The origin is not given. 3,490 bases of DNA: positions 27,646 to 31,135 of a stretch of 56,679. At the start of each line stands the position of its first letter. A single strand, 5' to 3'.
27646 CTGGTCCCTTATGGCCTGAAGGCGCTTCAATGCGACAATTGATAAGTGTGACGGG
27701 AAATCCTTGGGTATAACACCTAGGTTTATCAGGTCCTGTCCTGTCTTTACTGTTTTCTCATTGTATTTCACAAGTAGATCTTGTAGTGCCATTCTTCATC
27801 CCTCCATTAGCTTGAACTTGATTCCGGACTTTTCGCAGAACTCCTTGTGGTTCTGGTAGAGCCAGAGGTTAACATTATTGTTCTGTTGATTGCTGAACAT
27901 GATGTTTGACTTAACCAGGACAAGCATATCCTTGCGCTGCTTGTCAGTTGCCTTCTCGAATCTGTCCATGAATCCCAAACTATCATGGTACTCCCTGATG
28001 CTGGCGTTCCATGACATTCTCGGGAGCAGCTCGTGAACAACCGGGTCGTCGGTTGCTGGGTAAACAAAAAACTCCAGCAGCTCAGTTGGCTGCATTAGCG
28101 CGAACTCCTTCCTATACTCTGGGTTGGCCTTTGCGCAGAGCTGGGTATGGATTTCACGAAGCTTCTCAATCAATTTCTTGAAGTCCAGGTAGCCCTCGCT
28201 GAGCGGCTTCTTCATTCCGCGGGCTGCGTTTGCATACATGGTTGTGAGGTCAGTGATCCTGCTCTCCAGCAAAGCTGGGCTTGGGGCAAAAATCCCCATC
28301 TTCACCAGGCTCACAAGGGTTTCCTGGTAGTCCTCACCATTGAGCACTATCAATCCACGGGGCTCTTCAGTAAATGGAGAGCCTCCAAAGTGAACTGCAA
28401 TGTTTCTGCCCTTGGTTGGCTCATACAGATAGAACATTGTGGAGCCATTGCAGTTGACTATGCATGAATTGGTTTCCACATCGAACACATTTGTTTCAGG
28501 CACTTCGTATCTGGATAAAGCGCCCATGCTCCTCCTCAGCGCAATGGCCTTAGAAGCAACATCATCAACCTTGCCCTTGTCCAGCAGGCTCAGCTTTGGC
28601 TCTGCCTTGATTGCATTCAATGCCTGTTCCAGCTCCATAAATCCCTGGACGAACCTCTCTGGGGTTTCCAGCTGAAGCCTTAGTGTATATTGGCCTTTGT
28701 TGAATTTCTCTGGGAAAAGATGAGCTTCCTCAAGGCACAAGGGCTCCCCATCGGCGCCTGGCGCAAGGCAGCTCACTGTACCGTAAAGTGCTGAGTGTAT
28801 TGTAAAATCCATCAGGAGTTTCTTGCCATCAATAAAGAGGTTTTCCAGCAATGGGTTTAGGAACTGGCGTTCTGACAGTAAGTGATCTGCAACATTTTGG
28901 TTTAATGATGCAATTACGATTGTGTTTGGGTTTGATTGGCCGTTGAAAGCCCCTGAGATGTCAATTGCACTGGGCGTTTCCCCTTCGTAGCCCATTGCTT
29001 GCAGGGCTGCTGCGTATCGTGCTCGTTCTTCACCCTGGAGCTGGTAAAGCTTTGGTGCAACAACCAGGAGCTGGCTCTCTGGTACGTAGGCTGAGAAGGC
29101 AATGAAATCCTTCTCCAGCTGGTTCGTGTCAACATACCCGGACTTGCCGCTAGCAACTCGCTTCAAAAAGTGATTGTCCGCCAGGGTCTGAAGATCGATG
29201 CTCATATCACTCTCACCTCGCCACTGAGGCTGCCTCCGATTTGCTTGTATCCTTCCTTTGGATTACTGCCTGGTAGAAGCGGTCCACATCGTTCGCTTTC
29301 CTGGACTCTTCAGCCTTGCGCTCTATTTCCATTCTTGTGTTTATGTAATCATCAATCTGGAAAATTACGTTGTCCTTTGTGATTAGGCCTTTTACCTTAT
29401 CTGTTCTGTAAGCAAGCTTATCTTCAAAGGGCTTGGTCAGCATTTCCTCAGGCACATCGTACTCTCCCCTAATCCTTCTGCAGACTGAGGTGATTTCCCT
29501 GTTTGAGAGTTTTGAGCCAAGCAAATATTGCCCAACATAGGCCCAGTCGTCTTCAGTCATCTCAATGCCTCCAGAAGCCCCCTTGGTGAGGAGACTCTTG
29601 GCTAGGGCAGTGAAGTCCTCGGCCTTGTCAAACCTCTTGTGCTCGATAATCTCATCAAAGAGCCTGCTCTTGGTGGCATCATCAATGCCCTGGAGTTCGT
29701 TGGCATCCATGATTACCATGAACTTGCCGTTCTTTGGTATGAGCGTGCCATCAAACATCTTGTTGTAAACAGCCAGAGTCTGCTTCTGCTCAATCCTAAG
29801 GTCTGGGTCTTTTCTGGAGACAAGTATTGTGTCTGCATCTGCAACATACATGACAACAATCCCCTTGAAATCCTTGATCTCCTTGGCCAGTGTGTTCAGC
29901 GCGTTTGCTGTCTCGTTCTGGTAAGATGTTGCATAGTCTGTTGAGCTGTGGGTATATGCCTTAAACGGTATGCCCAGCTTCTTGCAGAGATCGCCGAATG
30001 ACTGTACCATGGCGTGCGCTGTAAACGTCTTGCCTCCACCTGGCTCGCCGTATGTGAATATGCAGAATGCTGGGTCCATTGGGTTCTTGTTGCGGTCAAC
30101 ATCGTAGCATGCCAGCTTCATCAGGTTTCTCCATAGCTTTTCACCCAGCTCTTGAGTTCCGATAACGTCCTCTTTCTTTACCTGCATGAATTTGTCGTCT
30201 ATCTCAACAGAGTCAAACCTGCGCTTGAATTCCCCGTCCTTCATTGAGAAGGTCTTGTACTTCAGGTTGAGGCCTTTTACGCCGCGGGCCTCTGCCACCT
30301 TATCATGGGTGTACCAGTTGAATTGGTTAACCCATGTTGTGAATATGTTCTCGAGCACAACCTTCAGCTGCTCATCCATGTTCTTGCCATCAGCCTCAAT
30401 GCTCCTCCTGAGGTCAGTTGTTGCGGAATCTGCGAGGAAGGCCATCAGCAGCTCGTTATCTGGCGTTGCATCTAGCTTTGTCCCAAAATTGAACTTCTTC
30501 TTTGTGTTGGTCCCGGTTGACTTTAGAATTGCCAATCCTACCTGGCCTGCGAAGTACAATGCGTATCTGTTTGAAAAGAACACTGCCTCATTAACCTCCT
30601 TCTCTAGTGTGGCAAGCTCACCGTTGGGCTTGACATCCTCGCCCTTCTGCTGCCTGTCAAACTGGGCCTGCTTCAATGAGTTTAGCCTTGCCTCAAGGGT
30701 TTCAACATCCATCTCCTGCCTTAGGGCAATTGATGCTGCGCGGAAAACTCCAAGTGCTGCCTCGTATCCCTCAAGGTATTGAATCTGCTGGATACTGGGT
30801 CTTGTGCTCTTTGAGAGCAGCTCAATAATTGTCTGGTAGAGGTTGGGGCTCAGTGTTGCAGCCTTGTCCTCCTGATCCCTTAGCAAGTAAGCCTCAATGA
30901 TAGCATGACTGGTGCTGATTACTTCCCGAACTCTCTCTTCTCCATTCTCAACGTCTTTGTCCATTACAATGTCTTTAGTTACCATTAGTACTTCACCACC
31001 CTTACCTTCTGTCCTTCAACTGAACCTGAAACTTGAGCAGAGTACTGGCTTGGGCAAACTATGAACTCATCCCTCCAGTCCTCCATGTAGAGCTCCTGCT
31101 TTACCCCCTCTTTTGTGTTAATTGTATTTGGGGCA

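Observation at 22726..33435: Eight-gene operon with two different AAA+ ATPases, a coiled-coil/vWA(MIDAS) protein and five unknown proteins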

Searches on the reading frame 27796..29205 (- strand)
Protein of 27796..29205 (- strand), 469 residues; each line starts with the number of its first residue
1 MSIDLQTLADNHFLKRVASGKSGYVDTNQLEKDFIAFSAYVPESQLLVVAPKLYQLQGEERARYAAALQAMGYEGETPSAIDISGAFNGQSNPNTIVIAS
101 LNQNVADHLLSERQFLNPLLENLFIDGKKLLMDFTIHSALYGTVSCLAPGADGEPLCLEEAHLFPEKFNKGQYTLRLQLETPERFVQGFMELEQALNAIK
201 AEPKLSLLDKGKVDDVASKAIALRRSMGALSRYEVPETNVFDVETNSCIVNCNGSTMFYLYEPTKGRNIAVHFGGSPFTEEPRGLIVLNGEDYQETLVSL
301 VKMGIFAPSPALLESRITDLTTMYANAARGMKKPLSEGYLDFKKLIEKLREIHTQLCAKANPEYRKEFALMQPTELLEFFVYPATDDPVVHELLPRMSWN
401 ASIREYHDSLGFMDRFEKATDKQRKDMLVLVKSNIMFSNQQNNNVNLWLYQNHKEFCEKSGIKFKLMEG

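Call 4: search_protein_families(library=pfam, proteins=[window:27796-29205:-], max_evalue=0.1)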
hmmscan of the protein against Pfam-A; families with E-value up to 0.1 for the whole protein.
window:27796-29205:- (469 aa): 0 families

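Call 8: search_protein_families(library=padloc, proteins=[window:27796-29205:-], max_evalue=0.1)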
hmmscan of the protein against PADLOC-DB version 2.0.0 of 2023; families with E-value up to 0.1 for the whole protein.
window:27796-29205:- (469 aa): 0 families

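Call 9: search_protein_families(library=ncbifam, proteins=[window:27796-29205:-], max_evalue=0.1)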
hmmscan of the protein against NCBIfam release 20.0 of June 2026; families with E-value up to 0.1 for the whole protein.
window:27796-29205:- (469 aa): 0 families

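Call 10: search_protein_families(library=phrogs, proteins=[window:27796-29205:-], max_evalue=0.1)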
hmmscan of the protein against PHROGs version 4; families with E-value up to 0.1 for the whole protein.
window:27796-29205:- (469 aa): 0 families

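Call 30: search_solved_structures(query=A4, max_evalue=10)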
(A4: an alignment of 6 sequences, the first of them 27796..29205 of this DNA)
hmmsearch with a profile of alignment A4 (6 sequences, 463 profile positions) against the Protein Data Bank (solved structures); distinct sequences matched with E-value up to 10: 4.
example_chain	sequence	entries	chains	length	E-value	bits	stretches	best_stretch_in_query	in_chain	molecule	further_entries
4uos_A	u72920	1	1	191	0.0058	18.7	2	286-355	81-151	DESIGNED HELICAL BUNDLE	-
7ey7_A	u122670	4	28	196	0.039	16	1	22-95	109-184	Internal virion protein gp14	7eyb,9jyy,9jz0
7fg6_A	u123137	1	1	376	0.58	12.1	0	358-386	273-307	Tyrosine--tRNA ligase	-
7ak8_G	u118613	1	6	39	0.67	11.9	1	365-391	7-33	TacA1 antitoxin peptide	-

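Call 37: find_homologous_proteins(query=window:27796-29205:-)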
Query window:27796-29205:- (469 aa): 27 proteins with E <= 0.001 among 8000 candidates.
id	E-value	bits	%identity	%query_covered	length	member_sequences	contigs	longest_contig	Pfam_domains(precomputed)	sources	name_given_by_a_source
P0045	0.0e+0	1060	100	100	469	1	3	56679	-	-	-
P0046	3.1e-131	456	47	97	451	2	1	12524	-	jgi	-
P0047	8.3e-127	442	45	98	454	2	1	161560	-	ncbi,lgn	-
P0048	4.4e-122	426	44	97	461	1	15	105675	-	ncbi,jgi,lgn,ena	jgi:hypothetical protein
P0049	2.4e-120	421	45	99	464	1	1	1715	-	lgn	-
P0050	4.6e-120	420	44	99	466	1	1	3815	-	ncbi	-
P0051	1.0e-117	412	43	97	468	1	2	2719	-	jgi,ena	-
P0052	4.0e-117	410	43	99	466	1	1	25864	-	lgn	-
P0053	5.5e-117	410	45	97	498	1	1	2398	-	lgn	-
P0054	2.9e-116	407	42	99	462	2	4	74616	-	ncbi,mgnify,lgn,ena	mgnify:CR=1 FL=1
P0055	6.5e-116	406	46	97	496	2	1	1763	-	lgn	-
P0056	2.3e-115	404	43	97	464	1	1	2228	-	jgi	jgi:hypothetical protein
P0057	4.3e-115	403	42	99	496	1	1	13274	-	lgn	-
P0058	1.9e-114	401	44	97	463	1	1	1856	-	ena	-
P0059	3.4e-114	400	42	99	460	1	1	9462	-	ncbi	-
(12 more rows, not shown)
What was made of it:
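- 27796..29205 (-): g4: 469-aa alpha/beta protein; fold without a detectable relative (block A). 27 clusters in 5.8 billion proteins (call 37).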

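Call 51: predict_structure(alignment_id=A7)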
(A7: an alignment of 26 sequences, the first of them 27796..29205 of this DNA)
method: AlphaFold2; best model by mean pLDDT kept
length: 469 residues; sequences in the alignment: 26
mean_pLDDT: 89.1   pTM: 0.85
mean pLDDT of the five models: 89.1, 88.9, 87.8, 87.7, 86.8
residues with pLDDT >= 90: 317; 70-90: 117; 50-70: 27; < 50: 8
segments of 3 or more residues with pLDDT < 50: 1-3, 20-22
pLDDT, mean of each block of 10 residues (from residue 1): 62 56 68 83 82 94 94 89 85 88 94 93 95 94 96 93 94 97 95 93 88 92 92 90 96 90 95 91 94 94 95 92 88 77 90 93 93 90 93 91 89 93 92 73 92 93 84
secondary structure, 60 per line:
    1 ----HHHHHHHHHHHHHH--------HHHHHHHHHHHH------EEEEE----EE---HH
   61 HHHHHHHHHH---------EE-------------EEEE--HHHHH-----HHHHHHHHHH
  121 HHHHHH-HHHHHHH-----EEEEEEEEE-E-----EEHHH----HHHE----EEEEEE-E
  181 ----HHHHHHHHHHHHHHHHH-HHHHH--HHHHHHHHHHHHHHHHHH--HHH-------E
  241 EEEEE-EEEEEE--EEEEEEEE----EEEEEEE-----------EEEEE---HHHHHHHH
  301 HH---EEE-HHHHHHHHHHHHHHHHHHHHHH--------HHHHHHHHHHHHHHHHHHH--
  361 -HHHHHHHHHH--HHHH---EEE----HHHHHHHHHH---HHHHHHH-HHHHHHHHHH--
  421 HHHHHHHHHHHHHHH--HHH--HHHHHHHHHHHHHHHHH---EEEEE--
elements in order: H5-18 H27-38 E45-49 H59-70 E95-98 H101-105 H111-126 H128-134 E140-148 E173-178 H185-201 H203-207 H210-227 E240-245 E247-252 E255-262 E267-273 E285-289 H293-302 E306-308 H310-331 H340-358 H362-371 H374-377 E381-383 H388-397 H401-407 H409-418 H421-435 H443-459 E463-467
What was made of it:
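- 27796..29205 (-): AlphaFold2 pLDDT 89.1, pTM 0.85 (call 51).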

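Call 55: fold_search(model_id=the predicted structure, library=pdb)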
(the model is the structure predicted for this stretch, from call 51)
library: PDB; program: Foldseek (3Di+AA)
matches with E <= 10: 105; with E <= 0.001: 0
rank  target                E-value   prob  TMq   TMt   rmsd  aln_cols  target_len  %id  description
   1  5hzy                  8.0e-01  0.07  0.11  0.13  21.3       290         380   10  Crystal structure of the legionella pneumophila effector protein RavZ - P6322 (released 2016-11-09)
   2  5ms2_A                1.1e+00  0.06  0.10  0.12  20.1       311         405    7  Crystal structure of the Legionella pneumophila effector protein RavZ in complex with human LC3B (released 2017-04-19)
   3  1lrz                  1.1e+00  0.03  0.09  0.10  19.7       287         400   13  x-ray crystal structure of staphylococcus aureus femA (released 2002-09-04)
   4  3aoi_X                1.5e+00  0.13  0.08  0.22  13.2       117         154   19  RNA polymerase-Gfh1 complex (Crystal type 2) (released 2010-12-08)
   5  3owq_B                1.5e+00  0.03  0.09  0.15  17.9       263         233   11  X-Ray Structure of Lin1025 protein from Listeria innocua, Northeast Structural Genomics Consortium Target LkR164 (released 2010-10-20)
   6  5io3                  1.8e+00  0.05  0.11  0.13  20.9       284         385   10  Crystal structure of the legionella pneumophila effector protein RavZ - I422 (released 2016-11-09)
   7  5ham_A                1.9e+00  0.07  0.09  0.16  23.6       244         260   13  Structure of Rickettsia bellii effector protein RickCE (released 2016-07-27)
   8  4r0m_B                2.5e+00  0.01  0.07  0.06  21.3       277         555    7  Structure of McyG A-PCP complexed with phenylalanyl-adenylate (released 2015-04-15)
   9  8s05_B                2.8e+00  0.03  0.07  0.09  15.3       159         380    9  ArnAB complex an archaeal ortholog of the Sec23/24 core motif (released 2025-10-29)
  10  3nyb_A                2.8e+00  0.02  0.08  0.11  20.8       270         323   14  Structure and function of the polymerase core of TRAMP, a RNA surveillance complex (released 2010-08-04)
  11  8gtj_A                3.2e+00  0.02  0.09  0.10  15.2       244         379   13  Crystal structure of IpaH7.8-LRR and GSDMB isoform-4 complex (released 2023-04-12)
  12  5ms7                  3.4e+00  0.03  0.11  0.13  21.3       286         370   12  Crystal structure of the legionella pneumophila effector protein RavZ_20-502 (released 2017-04-19)
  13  9pgg_Ab               3.4e+00  0.01  0.06  0.06  21.3       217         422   10  Cryo-EM structure of bacteriophage P22 gp1-gp5-gp4 complex at 2.76 angstrom (released 2026-02-04)
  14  2o0i                  3.6e+00  0.03  0.10  0.20  16.6       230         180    8  crystal structure of the R185A mutant of the N-terminal domain of the Group B Streptococcus Alpha C protein (released 2007-02-06)
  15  5izv_B                3.6e+00  0.03  0.11  0.13  21.2       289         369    9  Crystal structure of the legionella pneumophila effector protein RavZ - F222 (released 2016-11-09)
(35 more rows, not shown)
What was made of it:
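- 27796..29205 (-): Foldseek PDB best E 0.8 with TM <=0.13 (call 55).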

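Call 69: find_related_loci(query=A7, collection=metagenome_contigs, flank=10000)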
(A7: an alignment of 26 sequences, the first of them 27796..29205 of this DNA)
Query A7 (469 aa) in metagenome_contigs; peptide patterns used: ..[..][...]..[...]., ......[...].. (x = any residue, [..] = any of these).
131 stretches matched a pattern; 15 encode a relative of the query (tblastn E <= 1e-3); 15 distinct loci.
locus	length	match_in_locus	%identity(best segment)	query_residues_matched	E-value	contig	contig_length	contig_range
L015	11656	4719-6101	46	1-469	6e-127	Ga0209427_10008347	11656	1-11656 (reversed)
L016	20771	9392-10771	42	3-466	1e-124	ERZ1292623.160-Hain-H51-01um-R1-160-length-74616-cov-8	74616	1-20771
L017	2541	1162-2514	42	14-466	7e-129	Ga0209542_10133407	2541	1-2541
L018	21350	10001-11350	41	14-466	1e-118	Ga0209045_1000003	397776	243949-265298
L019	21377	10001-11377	39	5-468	1e-114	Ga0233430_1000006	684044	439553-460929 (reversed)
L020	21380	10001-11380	38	8-468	3e-108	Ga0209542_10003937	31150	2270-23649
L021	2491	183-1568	39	5-466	6e-112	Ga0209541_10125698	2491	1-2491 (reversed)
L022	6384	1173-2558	39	14-467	3e-103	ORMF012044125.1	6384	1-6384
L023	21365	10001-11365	39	14-466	6e-102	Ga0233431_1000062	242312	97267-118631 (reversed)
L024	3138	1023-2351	40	14-468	4e-104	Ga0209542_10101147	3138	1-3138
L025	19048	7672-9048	39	5-467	1e-101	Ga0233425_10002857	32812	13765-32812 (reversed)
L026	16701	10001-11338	46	17-464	3e-126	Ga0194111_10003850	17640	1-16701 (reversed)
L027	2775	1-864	45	181-466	2e-86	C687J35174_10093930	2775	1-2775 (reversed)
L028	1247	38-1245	39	5-435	1e-77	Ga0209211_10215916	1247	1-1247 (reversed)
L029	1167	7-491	60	316-464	5e-33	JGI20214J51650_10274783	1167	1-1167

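Call 70: find_related_loci(query=A7, collection=viral_contigs, flank=10000)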
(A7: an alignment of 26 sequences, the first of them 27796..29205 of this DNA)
Query A7 (469 aa) in viral_contigs; peptide patterns used: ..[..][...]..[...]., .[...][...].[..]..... (x = any residue, [..] = any of these).
20 stretches matched a pattern, but none encodes a relative of the query by tblastn (E <= 1e-3).

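Call 88: search_dna_similar(query=window:27796-29205:-, collection=plasmids, mode=protein, max_evalue=0.001, max_rows=10)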
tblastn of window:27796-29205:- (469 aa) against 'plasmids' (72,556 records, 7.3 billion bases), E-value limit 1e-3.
No match.
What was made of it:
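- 27796..29205 (-): No relatives on viral contigs or plasmids (calls 70, 88).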

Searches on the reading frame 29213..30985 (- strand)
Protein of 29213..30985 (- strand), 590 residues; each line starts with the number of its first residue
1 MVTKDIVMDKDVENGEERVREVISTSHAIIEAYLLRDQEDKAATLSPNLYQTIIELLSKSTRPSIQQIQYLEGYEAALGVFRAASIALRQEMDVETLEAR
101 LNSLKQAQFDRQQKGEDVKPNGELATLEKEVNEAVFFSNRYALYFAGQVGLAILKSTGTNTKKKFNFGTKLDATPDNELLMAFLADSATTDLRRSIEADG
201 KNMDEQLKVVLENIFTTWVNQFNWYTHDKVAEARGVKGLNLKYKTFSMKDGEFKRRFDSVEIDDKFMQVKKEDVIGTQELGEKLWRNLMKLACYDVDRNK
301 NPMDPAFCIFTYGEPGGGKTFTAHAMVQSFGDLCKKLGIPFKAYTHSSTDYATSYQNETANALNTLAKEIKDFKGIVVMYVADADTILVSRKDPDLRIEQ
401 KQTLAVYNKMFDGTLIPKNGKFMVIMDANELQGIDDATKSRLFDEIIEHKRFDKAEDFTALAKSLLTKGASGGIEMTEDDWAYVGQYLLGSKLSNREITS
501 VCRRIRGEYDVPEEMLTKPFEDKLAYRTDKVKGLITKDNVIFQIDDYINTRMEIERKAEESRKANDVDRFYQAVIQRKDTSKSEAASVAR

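Call 4: search_protein_families(library=pfam, proteins=[window:29213-30985:-], max_evalue=0.1)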
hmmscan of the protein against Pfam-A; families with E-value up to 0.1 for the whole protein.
window:29213-30985:- (590 aa): 5 families
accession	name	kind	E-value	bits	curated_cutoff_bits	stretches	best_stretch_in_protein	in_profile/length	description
PF00004.35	AAA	-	7.2e-10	39.9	21.2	1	311-448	3-128/131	ATPase family associated with various cellular activities (AAA)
PF00910.28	RNA_helicase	-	0.012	16.5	21.5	1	309-364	1-56/105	RNA helicase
PF24883.2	NPHP3_N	-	0.015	15.9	24.8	1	309-428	25-132/164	Nephrocystin 3, N-terminal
PF16796.11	Microtub_bd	-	0.016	15.6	27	1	307-329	92-115/155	Microtubule binding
PF00225.29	Kinesin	-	0.022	14.2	29.3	1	307-325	76-94/327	Kinesin motor domain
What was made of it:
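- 29213..30985 (-): g3: 590-aa divergent classical-clade AAA ATPase with an approximately 290-aa N-terminal region of unknown type (block A). Pfam AAA 7e-10 (call 4).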

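Call 8: search_protein_families(library=padloc, proteins=[window:29213-30985:-], max_evalue=0.1)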
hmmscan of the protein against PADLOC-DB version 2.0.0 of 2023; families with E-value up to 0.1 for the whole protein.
window:29213-30985:- (590 aa): 1 family
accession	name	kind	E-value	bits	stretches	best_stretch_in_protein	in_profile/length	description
PDLC00914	TRIP13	-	4.6e-06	24.3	1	307-466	73-232/302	TRIP13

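Call 9: search_protein_families(library=ncbifam, proteins=[window:29213-30985:-], max_evalue=0.1)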
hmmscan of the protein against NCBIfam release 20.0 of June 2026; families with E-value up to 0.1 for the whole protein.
window:29213-30985:- (590 aa): 2 families
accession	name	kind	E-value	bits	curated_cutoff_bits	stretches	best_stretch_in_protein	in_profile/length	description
TIGR01243.1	CDC48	subfamily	0.0002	19.8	802.65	1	252-454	158-348/733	CDC48 family AAA ATPase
TIGR02928.1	TIGR02928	subfamily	0.0025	16.7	181.3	1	309-357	43-91/366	orc1/cdc6 family replication initiation protein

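Call 10: search_protein_families(library=phrogs, proteins=[window:29213-30985:-], max_evalue=0.1)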
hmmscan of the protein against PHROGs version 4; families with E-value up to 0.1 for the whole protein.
window:29213-30985:- (590 aa): 2 families
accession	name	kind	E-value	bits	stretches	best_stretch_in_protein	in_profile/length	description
phrog_3757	-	unknown function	9.4e-07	29.5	1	303-506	123-304/367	-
phrog_15348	-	unknown function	0.059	14.6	0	522-565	52-97/102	-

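Call 33: search_solved_structures(query=A5, max_evalue=0.01)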
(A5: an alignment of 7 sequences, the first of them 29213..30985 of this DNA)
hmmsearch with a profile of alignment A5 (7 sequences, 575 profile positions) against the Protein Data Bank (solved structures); distinct sequences matched with E-value up to 0.01: 84 (the best 60 are shown).
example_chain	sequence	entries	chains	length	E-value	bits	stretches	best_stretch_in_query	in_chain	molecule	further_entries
9m4n_A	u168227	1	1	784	3.5e-07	32.3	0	280-326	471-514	Cell division control protein 48 homolog A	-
9m3v_A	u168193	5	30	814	4e-07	32.1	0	280-326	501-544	Cell division control protein 48 homolog A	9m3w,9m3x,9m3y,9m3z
8rs9_A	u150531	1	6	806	7.9e-07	31.1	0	259-332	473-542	Transitional endoplasmic reticulum ATPase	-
8pqx_A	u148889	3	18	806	1.1e-06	30.6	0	259-332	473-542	Transitional endoplasmic reticulum ATPase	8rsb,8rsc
8r0e_A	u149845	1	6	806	1.4e-06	30.3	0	259-326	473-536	Transitional endoplasmic reticulum ATPase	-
7lmy_A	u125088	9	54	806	1.5e-06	30.2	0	259-326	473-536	Transitional endoplasmic reticulum ATPase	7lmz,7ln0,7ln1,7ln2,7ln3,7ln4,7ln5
7rlb_A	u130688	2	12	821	1.6e-06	30.1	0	259-326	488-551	Transitional endoplasmic reticulum ATPase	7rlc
7rlj_A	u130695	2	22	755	1.7e-06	30.1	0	259-325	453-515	Transitional endoplasmic reticulum ATPase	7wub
8yka_A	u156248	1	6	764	1.7e-06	30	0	259-325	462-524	Transitional endoplasmic reticulum ATPase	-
7wub_C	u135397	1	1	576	1.9e-06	29.9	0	259-325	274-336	Transitional endoplasmic reticulum ATPase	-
7y4w_A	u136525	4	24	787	1.9e-06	29.9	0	259-326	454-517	Transitional endoplasmic reticulum ATPase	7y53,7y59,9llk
7rlf_A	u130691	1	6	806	1.9e-06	29.9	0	258-326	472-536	Transitional endoplasmic reticulum ATPase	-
7wub_D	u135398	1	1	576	1.9e-06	29.9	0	259-325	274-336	Transitional endoplasmic reticulum ATPase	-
5c18_A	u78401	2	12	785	1.9e-06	29.9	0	259-326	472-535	Transitional endoplasmic reticulum ATPase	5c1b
7rld_A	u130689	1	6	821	1.9e-06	29.8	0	258-325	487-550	Transitional endoplasmic reticulum ATPase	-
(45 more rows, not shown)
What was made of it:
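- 29213..30985 (-): Profile hits to Cdc48 D2, katanin and Msp1 at about 1e-6 (call 33).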

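Call 87: search_dna_similar(query=window:29213-30985:-, collection=phages, mode=protein, max_evalue=0.001, max_rows=15)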
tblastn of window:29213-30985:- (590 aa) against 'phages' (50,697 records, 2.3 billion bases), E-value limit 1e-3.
No match.

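Call 103: find_related_loci(query=A5, collection=viral_contigs, flank=5000)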
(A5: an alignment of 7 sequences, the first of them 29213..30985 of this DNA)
Query A5 (590 aa) in viral_contigs; peptide patterns used: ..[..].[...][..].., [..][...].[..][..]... (x = any residue, [..] = any of these).
600 stretches matched a pattern, but none encodes a relative of the query by tblastn (E <= 1e-3).
